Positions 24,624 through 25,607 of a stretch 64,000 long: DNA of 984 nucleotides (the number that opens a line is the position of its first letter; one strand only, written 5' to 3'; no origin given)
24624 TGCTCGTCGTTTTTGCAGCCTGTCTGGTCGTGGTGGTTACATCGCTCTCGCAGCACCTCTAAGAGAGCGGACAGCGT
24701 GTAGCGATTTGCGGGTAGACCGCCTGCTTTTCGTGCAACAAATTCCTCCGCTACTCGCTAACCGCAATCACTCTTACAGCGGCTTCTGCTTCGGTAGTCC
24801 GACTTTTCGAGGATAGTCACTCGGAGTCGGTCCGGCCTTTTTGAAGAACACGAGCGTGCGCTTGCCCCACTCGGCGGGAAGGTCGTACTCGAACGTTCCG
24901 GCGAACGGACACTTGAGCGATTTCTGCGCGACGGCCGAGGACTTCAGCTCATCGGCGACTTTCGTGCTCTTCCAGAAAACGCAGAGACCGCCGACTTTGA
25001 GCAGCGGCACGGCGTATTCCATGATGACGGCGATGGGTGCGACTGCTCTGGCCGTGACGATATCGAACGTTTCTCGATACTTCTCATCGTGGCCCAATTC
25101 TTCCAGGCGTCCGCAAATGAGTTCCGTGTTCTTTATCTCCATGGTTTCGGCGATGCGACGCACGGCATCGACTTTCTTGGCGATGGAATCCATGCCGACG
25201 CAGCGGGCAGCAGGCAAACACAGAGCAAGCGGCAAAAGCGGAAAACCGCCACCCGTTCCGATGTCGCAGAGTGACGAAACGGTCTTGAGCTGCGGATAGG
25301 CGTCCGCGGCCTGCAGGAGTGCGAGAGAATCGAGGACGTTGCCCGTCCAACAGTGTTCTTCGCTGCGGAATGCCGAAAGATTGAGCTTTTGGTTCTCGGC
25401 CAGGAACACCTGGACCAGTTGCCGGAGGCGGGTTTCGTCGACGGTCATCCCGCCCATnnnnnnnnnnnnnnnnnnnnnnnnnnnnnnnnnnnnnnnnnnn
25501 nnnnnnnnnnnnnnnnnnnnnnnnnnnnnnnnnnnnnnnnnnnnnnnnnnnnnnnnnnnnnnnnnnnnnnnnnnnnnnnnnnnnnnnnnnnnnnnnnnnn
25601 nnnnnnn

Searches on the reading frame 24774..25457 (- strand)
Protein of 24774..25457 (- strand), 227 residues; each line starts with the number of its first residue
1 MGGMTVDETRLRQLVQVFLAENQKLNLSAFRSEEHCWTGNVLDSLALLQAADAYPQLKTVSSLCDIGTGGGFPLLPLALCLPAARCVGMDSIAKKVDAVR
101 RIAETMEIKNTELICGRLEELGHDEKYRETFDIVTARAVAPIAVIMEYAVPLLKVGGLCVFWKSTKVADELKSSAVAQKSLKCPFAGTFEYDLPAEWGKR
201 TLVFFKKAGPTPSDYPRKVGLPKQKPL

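Call 78: search_protein_families(library=pfam, proteins=[window:24774-25457:-])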
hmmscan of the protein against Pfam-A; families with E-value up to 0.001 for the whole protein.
window:24774-25457:- (227 aa): 4 families
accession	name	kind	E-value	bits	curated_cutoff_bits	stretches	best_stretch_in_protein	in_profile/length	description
PF02527.21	GidB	-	1.2e-32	113.2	27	1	9-175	3-160/184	rRNA small subunit methyltransferase G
PF13847.12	Methyltransf_31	-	5e-09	36.4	27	1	62-172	6-119/145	Methyltransferase domain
PF13649.12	Methyltransf_25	-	8.1e-06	26.9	27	1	64-137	2-71/97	Methyltransferase domain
PF08241.18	Methyltransf_11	-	0.00011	23.2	21.2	1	65-157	2-91/95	Methyltransferase domain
